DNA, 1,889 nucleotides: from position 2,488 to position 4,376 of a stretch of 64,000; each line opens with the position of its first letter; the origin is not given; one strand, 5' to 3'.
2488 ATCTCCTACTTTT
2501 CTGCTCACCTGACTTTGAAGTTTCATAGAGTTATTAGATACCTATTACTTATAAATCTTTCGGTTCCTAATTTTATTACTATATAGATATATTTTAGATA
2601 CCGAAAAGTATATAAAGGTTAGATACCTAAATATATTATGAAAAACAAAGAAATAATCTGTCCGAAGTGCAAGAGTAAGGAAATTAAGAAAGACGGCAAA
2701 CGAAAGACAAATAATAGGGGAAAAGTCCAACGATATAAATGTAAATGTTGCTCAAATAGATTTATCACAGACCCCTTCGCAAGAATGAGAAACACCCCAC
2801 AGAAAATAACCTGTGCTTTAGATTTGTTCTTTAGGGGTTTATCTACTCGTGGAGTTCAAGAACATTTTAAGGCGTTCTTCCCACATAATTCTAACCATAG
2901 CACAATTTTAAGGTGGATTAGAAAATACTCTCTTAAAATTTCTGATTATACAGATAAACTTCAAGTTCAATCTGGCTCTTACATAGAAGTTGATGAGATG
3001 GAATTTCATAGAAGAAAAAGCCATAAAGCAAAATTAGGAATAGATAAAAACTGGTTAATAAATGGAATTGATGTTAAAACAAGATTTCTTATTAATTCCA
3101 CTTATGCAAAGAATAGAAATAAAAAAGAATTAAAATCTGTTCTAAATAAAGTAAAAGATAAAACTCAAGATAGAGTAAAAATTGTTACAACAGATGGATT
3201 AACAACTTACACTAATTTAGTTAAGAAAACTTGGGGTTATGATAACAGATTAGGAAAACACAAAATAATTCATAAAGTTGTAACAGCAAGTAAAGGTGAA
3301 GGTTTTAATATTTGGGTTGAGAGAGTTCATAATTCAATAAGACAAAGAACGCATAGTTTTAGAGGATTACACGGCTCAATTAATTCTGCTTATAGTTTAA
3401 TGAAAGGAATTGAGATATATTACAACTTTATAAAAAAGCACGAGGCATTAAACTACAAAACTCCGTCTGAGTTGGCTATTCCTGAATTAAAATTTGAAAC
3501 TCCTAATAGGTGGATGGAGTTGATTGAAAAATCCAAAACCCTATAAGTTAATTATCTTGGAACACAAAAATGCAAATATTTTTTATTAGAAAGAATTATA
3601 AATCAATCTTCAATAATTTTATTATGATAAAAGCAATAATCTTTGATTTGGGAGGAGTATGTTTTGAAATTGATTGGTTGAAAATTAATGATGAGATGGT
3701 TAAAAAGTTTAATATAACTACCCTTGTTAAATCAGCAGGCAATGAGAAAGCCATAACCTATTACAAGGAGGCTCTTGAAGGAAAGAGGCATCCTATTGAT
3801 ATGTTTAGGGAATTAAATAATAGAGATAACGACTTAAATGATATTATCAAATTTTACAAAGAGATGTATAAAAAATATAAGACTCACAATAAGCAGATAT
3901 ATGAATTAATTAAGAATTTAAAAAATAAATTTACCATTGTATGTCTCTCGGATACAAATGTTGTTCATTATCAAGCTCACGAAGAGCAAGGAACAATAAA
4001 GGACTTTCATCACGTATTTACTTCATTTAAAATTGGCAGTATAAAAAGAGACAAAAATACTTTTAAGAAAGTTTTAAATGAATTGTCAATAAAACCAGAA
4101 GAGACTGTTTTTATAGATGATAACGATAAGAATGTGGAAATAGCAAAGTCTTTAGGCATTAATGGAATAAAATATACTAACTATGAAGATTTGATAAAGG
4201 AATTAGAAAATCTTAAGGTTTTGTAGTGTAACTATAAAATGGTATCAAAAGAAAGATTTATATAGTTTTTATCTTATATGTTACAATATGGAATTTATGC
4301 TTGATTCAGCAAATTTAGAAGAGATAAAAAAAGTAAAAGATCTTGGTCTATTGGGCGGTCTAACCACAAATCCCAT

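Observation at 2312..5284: Complete transposon with perfect 22-bp terminal inverted repeats, 9-bp target-site duplication and passenger genes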

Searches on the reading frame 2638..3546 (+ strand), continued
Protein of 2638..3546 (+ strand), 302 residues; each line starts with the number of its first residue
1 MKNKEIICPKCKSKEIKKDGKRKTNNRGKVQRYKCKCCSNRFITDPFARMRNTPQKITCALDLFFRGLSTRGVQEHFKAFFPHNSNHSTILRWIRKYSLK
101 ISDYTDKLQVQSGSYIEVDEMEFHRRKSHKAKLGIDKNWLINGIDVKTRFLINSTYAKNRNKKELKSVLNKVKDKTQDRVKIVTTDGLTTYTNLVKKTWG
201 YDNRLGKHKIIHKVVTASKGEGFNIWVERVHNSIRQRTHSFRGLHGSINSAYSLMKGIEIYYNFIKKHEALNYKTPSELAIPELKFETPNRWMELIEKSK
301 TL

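Call 28: search_protein_families(library=pfam, proteins=[L016:6661-7770:-, L016:8903-9781:-, L017:5344-6078:+, L017:6099-6965:-, L017:6975-7727:-, L023:5923-6546:+, L023:6701-7633:-, L023:8903-9742:+, L024:4270-6006:-, L024:6012-6584:-], max_evalue=0.00001)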
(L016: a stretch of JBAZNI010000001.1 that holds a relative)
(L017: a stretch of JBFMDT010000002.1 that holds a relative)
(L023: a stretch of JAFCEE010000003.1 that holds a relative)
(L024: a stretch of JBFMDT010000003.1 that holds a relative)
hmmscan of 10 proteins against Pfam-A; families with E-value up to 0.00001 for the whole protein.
L016:6661-7770:- (370 aa): 1 family
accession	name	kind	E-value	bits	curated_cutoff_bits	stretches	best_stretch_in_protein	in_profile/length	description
PF01555.25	N6_N4_Mtase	-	4.9e-23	82.7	26.7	2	81-192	112-220/221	DNA methylase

L016:8903-9781:- (293 aa): 1 family
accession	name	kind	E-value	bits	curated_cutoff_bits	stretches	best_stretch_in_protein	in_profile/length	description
PF25678.1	DUF7946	-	4.2e-07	30.6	27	1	35-153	1-121/183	Domain of unknown function (DUF7946)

L017:5344-6078:+ (245 aa): 1 family
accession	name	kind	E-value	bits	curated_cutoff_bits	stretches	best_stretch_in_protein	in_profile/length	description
PF15515.12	MvaI_BcnI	-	3.9e-54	184.5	25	1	11-240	3-227/227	MvaI/BcnI restriction endonuclease family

L017:6099-6965:- (289 aa): 1 family
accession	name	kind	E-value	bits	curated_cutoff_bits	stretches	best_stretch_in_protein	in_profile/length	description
PF01555.25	N6_N4_Mtase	-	5e-31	108.8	26.7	2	27-110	134-220/221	DNA methylase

L017:6975-7727:- (251 aa): 0 families

L023:5923-6546:+ (208 aa): 0 families

L023:6701-7633:- (311 aa): 1 family
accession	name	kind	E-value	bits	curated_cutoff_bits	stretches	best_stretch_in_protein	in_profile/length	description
PF01972.22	SDH_protease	-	2e-10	40.6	31.3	1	65-135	90-160/286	ClpP-like SDH-type serine proteinase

L023:8903-9742:+ (280 aa): 2 families
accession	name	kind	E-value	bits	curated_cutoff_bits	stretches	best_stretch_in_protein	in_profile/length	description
PF01555.25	N6_N4_Mtase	-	1.4e-68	231.6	26.7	1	38-260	1-220/221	DNA methylase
PF03602.21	Cons_hypoth95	-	1.1e-08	35.4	24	0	3-53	79-130/182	Conserved hypothetical protein 95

L024:4270-6006:- (579 aa): 1 family
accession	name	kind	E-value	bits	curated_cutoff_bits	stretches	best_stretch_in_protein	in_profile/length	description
PF07282.18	Cas12f1-like_TNB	-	2.5e-19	69.6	26.3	1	494-568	1-60/60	Cas12f1-like, TNB domain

L024:6012-6584:- (191 aa): 1 family
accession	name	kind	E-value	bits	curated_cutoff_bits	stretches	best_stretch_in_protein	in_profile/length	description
PF01930.23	Cas_Cas4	-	9.6e-07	29.5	22.7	1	10-179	5-147/160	Domain of unknown function DUF83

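Call 29: search_protein_families(library=pfam, proteins=[L024:6875-7852:-, L024:8917-9702:+, L024:9698-10261:-, L025:6904-7869:-, L025:8896-9876:-, L025:10318-11136:+, L026:4331-6973:+, L026:6973-7701:+, L027:317-1042:-, L029:4408-7215:+], max_evalue=0.00001)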
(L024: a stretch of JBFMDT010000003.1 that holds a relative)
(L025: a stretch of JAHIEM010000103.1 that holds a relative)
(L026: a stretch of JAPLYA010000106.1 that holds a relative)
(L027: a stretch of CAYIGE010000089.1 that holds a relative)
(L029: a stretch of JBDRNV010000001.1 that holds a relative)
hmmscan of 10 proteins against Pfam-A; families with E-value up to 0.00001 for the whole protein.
L024:6875-7852:- (326 aa): 1 family
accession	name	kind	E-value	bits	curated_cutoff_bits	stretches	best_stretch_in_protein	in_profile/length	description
PF01867.21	Cas_Cas1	-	5.1e-75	252.7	22.3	1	4-281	2-281/283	CRISPR associated protein Cas1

L024:8917-9702:+ (262 aa): 1 family
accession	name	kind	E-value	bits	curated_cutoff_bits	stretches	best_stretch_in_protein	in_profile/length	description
PF01555.25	N6_N4_Mtase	-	6.5e-54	183.6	26.7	1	33-248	1-220/221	DNA methylase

L024:9698-10261:- (188 aa): 0 families

L025:6904-7869:- (322 aa): 0 families

L025:8896-9876:- (327 aa): 4 families
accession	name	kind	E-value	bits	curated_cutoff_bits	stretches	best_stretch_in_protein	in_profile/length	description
PF13412.12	HTH_24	-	2.4e-24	85.1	21.9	2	12-59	1-48/48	Winged helix-turn-helix DNA-binding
PF13404.12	HTH_AsnC-type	-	9.6e-20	70.6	27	2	181-222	1-42/42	AsnC-type helix-turn-helix domain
PF01037.27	AsnC_trans_reg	-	5.5e-07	29.8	25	0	84-136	5-59/73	Lrp/AsnC ligand binding domain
PF01047.28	MarR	-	3.5e-06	27.2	24.6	0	19-62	8-51/59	MarR family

L025:10318-11136:+ (273 aa): 0 families

L026:4331-6973:+ (881 aa): 5 families
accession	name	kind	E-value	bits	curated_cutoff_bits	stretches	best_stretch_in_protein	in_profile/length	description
PF07669.17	Eco57I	-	3.2e-43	148.2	25.3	1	428-588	1-171/171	Eco57I restriction-modification methylase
PF02384.22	N6_Mtase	-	5.2e-27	95.4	20.4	1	311-634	3-262/311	N-6 DNA Methylase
PF12950.13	TaqI_C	-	6.7e-13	49.4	26.5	1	703-807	18-117/118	TaqI-like C-terminal specificity domain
PF20473.4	MmeI_Mtase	-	1.6e-12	47.6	27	1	367-557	10-202/259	MmeI, DNA-methyltransferase domain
PF01170.24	UPF0020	-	5.2e-06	26.7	22.3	0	378-447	30-96/197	RMKL-like, methyltransferase domain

L026:6973-7701:+ (243 aa): 0 families

L027:317-1042:- (242 aa): 1 family
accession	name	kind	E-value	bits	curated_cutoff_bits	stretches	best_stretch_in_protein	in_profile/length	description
PF00227.31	Proteasome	-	5e-16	59.3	22.4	1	4-187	7-178/189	Proteasome subunit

L029:4408-7215:+ (936 aa): 6 families
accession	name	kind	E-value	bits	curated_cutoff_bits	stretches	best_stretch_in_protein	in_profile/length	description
PF07669.17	Eco57I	-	9.5e-43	146.7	25.3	1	441-612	2-171/171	Eco57I restriction-modification methylase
PF02384.22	N6_Mtase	-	1.8e-22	80.5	20.4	1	317-666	4-270/311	N-6 DNA Methylase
PF20473.4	MmeI_Mtase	-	1.7e-14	54.1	27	1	377-577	15-198/259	MmeI, DNA-methyltransferase domain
PF01170.24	UPF0020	-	2.6e-10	40.8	22.3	0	384-459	31-96/197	RMKL-like, methyltransferase domain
PF13588.12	HSDR_N_2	-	9.9e-10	38.9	25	1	29-119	1-96/110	Type I restriction enzyme R protein N terminus (HSDR_N)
PF12950.13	TaqI_C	-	1e-08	35.9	26.5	1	729-877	5-118/118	TaqI-like C-terminal specificity domain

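Call 32: search_protein_families(library=pfam, proteins=[L031:2699-3097:+, L031:4342-5007:+, L032:6509-7861:-, L035:7087-7848:-, L035:8937-10082:+, L035:10111-11199:+, L037:5593-6210:+, L037:6389-7117:-, L037:7133-7702:-, L027:1061-1510:-], max_evalue=0.00001)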
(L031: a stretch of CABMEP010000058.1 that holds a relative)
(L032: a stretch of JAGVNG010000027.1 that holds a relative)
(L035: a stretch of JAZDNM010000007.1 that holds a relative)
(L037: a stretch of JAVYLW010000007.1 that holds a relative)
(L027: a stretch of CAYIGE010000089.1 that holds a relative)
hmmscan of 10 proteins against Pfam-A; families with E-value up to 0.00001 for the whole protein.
L031:2699-3097:+ (133 aa): 0 families

L031:4342-5007:+ (222 aa): 3 families
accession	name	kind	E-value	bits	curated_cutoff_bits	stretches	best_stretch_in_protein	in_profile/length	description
PF18780.6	HNH_repeat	-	7e-21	74.8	26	2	13-67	1-54/54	Homing endonuclease associated repeat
PF01844.29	HNH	-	1.7e-12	47.7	21.4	1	175-219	1-46/47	HNH endonuclease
PF14279.12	HNH_5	-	8.9e-09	35.6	27.5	1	175-220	1-46/56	HNH endonuclease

L032:6509-7861:- (451 aa): 3 families
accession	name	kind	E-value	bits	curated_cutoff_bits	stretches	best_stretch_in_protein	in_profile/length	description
PF13749.12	HATPase_c_4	-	1.7e-14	54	26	1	303-381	6-86/89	Putative ATP-dependent DNA helicase recG C-terminal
PF04326.19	SLFN_AlbA_2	-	5.1e-07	30.7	25.3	1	34-132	19-117/118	Schlafen, AlbA_2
PF22168.2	DIP2311-like_C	-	6.3e-06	26.8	27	0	395-449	7-61/63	Transcriptional regulator DIP2311-like, C-terminal domain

L035:7087-7848:- (254 aa): 0 families

L035:8937-10082:+ (382 aa): 1 family
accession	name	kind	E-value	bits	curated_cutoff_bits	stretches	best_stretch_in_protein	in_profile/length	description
PF13651.11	EcoRI_methylase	-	7.3e-133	443.6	26.4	1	6-380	2-345/345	Adenine-specific methyltransferase EcoRI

L035:10111-11199:+ (363 aa): 2 families
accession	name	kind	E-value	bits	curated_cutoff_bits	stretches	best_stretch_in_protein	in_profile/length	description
PF03235.19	GmrSD_N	-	4.5e-18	66.5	33.2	1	34-154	13-198/199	GmrSD restriction endonuclease, N-terminal domain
PF01844.29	HNH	-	5.4e-12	46.1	21.4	1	318-361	1-45/47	HNH endonuclease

L037:5593-6210:+ (206 aa): 0 families

L037:6389-7117:- (243 aa): 0 families

L037:7133-7702:- (190 aa): 1 family
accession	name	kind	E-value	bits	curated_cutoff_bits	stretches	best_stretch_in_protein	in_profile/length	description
PF01555.25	N6_N4_Mtase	-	3.9e-38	132.1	26.7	1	28-174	1-146/221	DNA methylase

L027:1061-1510:- (150 aa): 0 families

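Call 37: search_protein_families(library=ncbifam, proteins=[L071:100-1119:+, L040:8001-8870:+, L055:8001-8816:+, L039:8001-8858:+, L058:8001-8846:+], max_evalue=0.00001)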
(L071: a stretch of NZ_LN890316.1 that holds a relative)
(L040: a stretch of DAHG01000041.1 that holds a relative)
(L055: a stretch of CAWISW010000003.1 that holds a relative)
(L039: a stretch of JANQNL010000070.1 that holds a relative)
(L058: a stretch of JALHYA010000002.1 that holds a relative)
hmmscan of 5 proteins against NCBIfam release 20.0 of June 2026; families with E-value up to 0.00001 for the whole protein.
L071:100-1119:+ (340 aa): 8 families
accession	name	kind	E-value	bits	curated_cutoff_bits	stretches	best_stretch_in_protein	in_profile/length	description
NF033587.1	transpos_IS6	equivalog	6.6e-60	202.3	125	1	106-310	1-202/202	IS6 family transposase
NF033516.0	transpos_IS3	equivalog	6.3e-17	61.9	160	1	178-323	218-368/369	IS3 family transposase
NF033558.1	transpos_IS1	equivalog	1.8e-16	60.7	100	2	125-281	53-191/199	IS1 family transposase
NF033577.2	transpos_IS481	equivalog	6.7e-15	55.4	224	1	177-323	130-283/284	IS481 family transposase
NF050000.1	IS1_IS1595_Zn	domain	4.1e-10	40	28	1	8-38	1-31/34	IS1/IS1595 family N-terminal zinc-binding domain-containing protein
NF048018.1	IS256_N_4Cys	domain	7.8e-09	36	27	1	7-38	1-31/31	transposase-like zinc-binding domain-containing protein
NF033588.1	transpos_ISC774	exception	1.2e-07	31.5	200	1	176-247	61-135/195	IS6 family transposase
NF047912.1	ECs_2282_CxxC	subfamily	4.2e-06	26.6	37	0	5-43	2-42/60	ECs_2282 family putative zinc-binding protein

L040:8001-8870:+ (290 aa): 9 families
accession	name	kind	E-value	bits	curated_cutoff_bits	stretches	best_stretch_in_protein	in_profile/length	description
NF033587.1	transpos_IS6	equivalog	5.8e-42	143.7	125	1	43-258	1-202/202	IS6 family transposase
NF033558.1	transpos_IS1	equivalog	4.2e-16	59.5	100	1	1-206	1-183/199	IS1 family transposase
NF033577.2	transpos_IS481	equivalog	3.7e-14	52.9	224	1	65-270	78-282/284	IS481 family transposase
NF033543.2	transpos_IS256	equivalog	2.1e-11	43.4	150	1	51-197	63-208/338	IS256 family transposase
NF033517.1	transpos_IS66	equivalog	8.4e-10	38.3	180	1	24-207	63-226/387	IS66 family transposase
NF033516.0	transpos_IS3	equivalog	1.8e-08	34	160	1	106-269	215-366/369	IS3 family transposase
NF050000.1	IS1_IS1595_Zn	domain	2.2e-08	34.5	28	1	1-35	1-32/34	IS1/IS1595 family N-terminal zinc-binding domain-containing protein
NF048018.1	IS256_N_4Cys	domain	5.8e-08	33.2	27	1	1-34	2-31/31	transposase-like zinc-binding domain-containing protein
NF041731.2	transpos_ISH6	equivalog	1.4e-07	30.6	240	1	25-205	89-262/414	ISH6 family transposase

L055:8001-8816:+ (272 aa): 7 families
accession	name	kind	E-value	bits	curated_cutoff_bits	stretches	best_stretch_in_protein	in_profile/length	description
NF033587.1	transpos_IS6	equivalog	8.6e-29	100.7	125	2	136-245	84-187/202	IS6 family transposase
NF033558.1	transpos_IS1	equivalog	7.3e-16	58.7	100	1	3-234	1-194/199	IS1 family transposase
NF033577.2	transpos_IS481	equivalog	1.3e-11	44.6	224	1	104-271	129-283/284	IS481 family transposase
NF033543.2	transpos_IS256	equivalog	3.9e-08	32.7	150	0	31-118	47-135/338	IS256 family transposase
NF050000.1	IS1_IS1595_Zn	domain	8.2e-08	32.7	28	1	3-34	1-33/34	IS1/IS1595 family N-terminal zinc-binding domain-containing protein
NF048018.1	IS256_N_4Cys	domain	2.8e-07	31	27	1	2-32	1-31/31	transposase-like zinc-binding domain-containing protein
NF033516.0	transpos_IS3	equivalog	4e-06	26.3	160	1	133-270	230-367/369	IS3 family transposase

L039:8001-8858:+ (286 aa): 8 families
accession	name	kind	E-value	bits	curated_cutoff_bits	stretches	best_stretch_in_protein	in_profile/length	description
NF033587.1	transpos_IS6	equivalog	2.1e-30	106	125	1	45-253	4-202/202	IS6 family transposase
NF033558.1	transpos_IS1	equivalog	2.6e-20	73.2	100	1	3-227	1-194/199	IS1 family transposase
NF033577.2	transpos_IS481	equivalog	1.7e-10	40.9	224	1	44-265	58-282/284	IS481 family transposase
NF033543.2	transpos_IS256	equivalog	1.1e-09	37.8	150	1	44-205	55-222/338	IS256 family transposase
NF033517.1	transpos_IS66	equivalog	1.7e-08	34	180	1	23-202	60-231/387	IS66 family transposase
NF033516.0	transpos_IS3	equivalog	4.9e-08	32.6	160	1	109-265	217-367/369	IS3 family transposase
NF050000.1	IS1_IS1595_Zn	domain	5.5e-08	33.2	28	1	3-37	1-32/34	IS1/IS1595 family N-terminal zinc-binding domain-containing protein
NF048018.1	IS256_N_4Cys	domain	4.6e-07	30.3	27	1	2-36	1-31/31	transposase-like zinc-binding domain-containing protein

L058:8001-8846:+ (282 aa): 8 families
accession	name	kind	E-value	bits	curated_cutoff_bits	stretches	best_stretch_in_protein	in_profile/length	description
NF033587.1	transpos_IS6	equivalog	1.4e-36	126.1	125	1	49-251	2-202/202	IS6 family transposase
NF033577.2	transpos_IS481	equivalog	1.6e-17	64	224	1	113-263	128-282/284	IS481 family transposase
NF033516.0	transpos_IS3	equivalog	5e-15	55.6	160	1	112-263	214-367/369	IS3 family transposase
NF033558.1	transpos_IS1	equivalog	2.7e-13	50.3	100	1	8-223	1-192/199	IS1 family transposase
NF033517.1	transpos_IS66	equivalog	5.8e-08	32.2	180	1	60-159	95-197/387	IS66 family transposase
NF050000.1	IS1_IS1595_Zn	domain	1.8e-07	31.6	28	1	8-44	1-33/34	IS1/IS1595 family N-terminal zinc-binding domain-containing protein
NF033543.2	transpos_IS256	equivalog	2.4e-06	26.8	150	0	208-237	298-328/338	IS256 family transposase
NF048018.1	IS256_N_4Cys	domain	4.9e-06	27.1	27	0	8-42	2-31/31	transposase-like zinc-binding domain-containing protein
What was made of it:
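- On IS6/IS26 family: Relatives grade up to 202 bits (call 37).
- On IS1 family: The same domain occurs in Zn-finger IS6 relatives (call 37).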

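Call 62: find_related_loci(query=A1, collection=viral_contigs, flank=8000)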
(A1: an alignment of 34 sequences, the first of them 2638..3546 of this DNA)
Query A1 (302 aa) in viral_contigs; peptide patterns used: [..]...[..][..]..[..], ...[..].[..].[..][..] (x = any residue, [..] = any of these).
32 stretches matched a pattern; 2 encode a relative of the query (tblastn E <= 1e-3); 2 distinct loci.
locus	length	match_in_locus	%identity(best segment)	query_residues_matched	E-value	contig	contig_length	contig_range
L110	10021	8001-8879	57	7-300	2e-114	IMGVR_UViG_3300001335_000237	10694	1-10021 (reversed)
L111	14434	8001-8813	24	8-280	4e-10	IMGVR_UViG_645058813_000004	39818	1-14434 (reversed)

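Call 68: find_encoding_contigs(protein=P0001, flank=3000, max_places=4)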
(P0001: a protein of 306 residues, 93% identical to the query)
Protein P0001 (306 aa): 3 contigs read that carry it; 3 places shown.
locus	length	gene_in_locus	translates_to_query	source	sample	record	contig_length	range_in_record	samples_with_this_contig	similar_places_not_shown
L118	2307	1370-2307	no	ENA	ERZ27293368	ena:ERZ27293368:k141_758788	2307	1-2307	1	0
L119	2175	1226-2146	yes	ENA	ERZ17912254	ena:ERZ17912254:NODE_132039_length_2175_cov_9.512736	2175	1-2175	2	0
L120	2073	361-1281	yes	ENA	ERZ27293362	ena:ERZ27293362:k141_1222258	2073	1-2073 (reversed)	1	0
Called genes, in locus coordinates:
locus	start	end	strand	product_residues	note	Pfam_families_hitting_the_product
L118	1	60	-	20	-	?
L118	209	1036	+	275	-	PF00665:rve (faint), PF13683:rve_3 (faint)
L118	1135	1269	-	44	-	-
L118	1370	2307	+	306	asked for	PF13610:DDE_Tnp_IS240 (weak)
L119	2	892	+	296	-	?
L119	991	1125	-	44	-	-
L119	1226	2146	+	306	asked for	PF13610:DDE_Tnp_IS240 (weak)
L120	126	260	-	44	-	-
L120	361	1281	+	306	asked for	PF13610:DDE_Tnp_IS240 (weak)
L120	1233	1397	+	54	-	-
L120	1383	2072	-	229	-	?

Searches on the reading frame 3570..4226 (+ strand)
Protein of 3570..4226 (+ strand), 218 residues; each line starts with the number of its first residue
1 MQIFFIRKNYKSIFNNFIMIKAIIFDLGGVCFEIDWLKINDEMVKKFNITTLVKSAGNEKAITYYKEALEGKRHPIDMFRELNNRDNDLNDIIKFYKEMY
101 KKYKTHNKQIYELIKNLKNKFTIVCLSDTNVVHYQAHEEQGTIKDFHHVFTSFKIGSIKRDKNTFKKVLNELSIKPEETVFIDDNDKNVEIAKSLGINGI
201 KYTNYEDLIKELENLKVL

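Call 6: search_protein_families(library=pfam, proteins=[window:3570-4226:+], max_evalue=0.1)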
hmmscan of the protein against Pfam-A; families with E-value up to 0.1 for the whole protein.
window:3570-4226:+ (218 aa): 9 families
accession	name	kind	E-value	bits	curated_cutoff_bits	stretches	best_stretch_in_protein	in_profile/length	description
PF00702.32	Hydrolase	-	5e-12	47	26.4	1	20-196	1-191/191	haloacid dehalogenase-like hydrolase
PF13419.12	HAD_2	-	1.6e-08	35.3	23.8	1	75-199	45-175/178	Haloacid dehalogenase-like hydrolase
PF12689.13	Acid_PPase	-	0.0068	16.7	27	1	138-200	87-148/169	Acid Phosphatase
PF13242.12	Hydrolase_like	-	0.011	16.1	22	1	162-201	7-47/75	HAD-hyrolase-like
PF03031.24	NIF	-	0.014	15.5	21.8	0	106-215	39-146/160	NLI interacting factor-like phosphatase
PF14584.11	DUF4446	-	0.033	14.6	27.4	1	83-142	37-95/150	Protein of unknown function (DUF4446)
PF05300.16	MIC19_MIC25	-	0.043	14.7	33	1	78-113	117-152/168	MICOS complex subunit MIC19/MIC25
PF10336.14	DUF2420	-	0.069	13.6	23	0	121-176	39-92/108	Protein of unknown function (DUF2420)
PF07200.18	Mod_r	-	0.075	13.5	30.1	0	78-126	52-100/146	Modifier of rudimentary (Mod(r)) protein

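Call 9: search_protein_families(library=ncbifam, proteins=[window:3570-4226:+], max_evalue=0.01)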
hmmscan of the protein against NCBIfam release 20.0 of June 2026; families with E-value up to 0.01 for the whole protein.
window:3570-4226:+ (218 aa): 18 families
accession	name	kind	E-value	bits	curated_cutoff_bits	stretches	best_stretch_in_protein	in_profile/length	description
TIGR02247.1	HAD-1A3-hyp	subfamily_domain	1.8e-23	83.4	125.4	1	20-215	2-208/211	epoxide hydrolase N-terminal domain-like phosphatase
NF006991.0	PRK09456.1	equivalog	1.7e-13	50.7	295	1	24-205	4-187/199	glucose-1-phosphatase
TIGR01509.1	HAD-SF-IA-v3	subfamily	1.6e-11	44.6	29.4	1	94-200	54-152/154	HAD-IA family hydrolase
TIGR02253.1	CTE7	subfamily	1.1e-09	38.5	169.75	1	19-203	1-195/221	TIGR02253 family HAD-type hydrolase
TIGR02252.1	DREG-2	subfamily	1.9e-08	34.3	155.2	1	90-200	85-202/203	HAD hydrolase, REG-2-like, family IA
TIGR01993.1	Pyr-5-nucltdase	equivalog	3e-08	33.7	142.9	1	100-198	80-179/183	pyrimidine 5'-nucleotidase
NF009804.0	PRK13288.1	equivalog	8e-07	28.7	218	1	19-197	2-176/215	pyrophosphatase PpaX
TIGR01428.1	HAD_type_II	equivalog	4.6e-06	26.8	125.4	1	97-200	84-188/197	haloacid dehalogenase type II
TIGR02254.1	YjjG_YfnB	equivalog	4.8e-06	26.2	159.9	1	79-203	72-197/223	YjjG family noncanonical pyrimidine nucleotidase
NF009695.0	PRK13222.1-2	equivalog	7.4e-06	25.6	225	1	19-201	5-192/226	phosphoglycolate phosphatase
TIGR01681.1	HAD-SF-IIIC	subfamily_domain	2e-05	25.4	35.75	1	105-190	33-126/132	HAD-IIIC family phosphatase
TIGR01549.1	HAD-SF-IA-v1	subfamily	3.4e-05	24.3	23.3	1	64-196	19-149/149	HAD-IA family hydrolase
TIGR01691.1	enolase-ppase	equivalog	9.6e-05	21.9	128.1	1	136-201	134-198/224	acireductone synthase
TIGR02009.1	PGMB-YQAB-SF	subfamily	0.00013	22.2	153.35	1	20-199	1-183/186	beta-phosphoglucomutase family hydrolase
NF011564.0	PRK14988.1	equivalog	0.00014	21.6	189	1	139-198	128-188/225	GMP/IMP nucleotidase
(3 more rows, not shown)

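Call 57: search_protein_families(library=padloc, alignment_id=A4, max_evalue=0.00001)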
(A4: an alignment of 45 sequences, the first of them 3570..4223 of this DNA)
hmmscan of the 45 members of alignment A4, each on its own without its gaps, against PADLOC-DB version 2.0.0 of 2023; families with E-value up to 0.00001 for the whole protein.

A. member 1, window:3570-4223:+ (218 aa): 0 families

B. families by the number of members that match (of 45 scanned): 307 families (the first 25 are shown)
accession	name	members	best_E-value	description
PDLC04134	mad2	8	4.9e-54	mads_2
PDLC03305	MTase_II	6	2e-20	Type II methyltransferase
PDLC03216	MTase_II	5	1.3e-136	Type II methyltransferase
PDLC03738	oMTase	5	6.8e-129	orphan methyltransferase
PDLC03371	MTase_II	5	1.3e-83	Type II methyltransferase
PDLC03299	MTase_II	5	4.3e-74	Type II methyltransferase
PDLC03320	MTase_II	5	5.2e-45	Type II methyltransferase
PDLC03353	MTase_II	5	3e-43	Type II methyltransferase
PDLC03350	MTase_II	5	4.8e-39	Type II methyltransferase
PDLC03387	MTase_II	5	1.2e-35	Type II methyltransferase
PDLC03265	MTase_II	5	6.9e-33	Type II methyltransferase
PDLC03300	MTase_II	5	7.2e-33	Type II methyltransferase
PDLC03295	MTase_II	5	1e-29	Type II methyltransferase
PDLC03339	MTase_II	5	6.7e-28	Type II methyltransferase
PDLC03283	MTase_II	5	9.1e-23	Type II methyltransferase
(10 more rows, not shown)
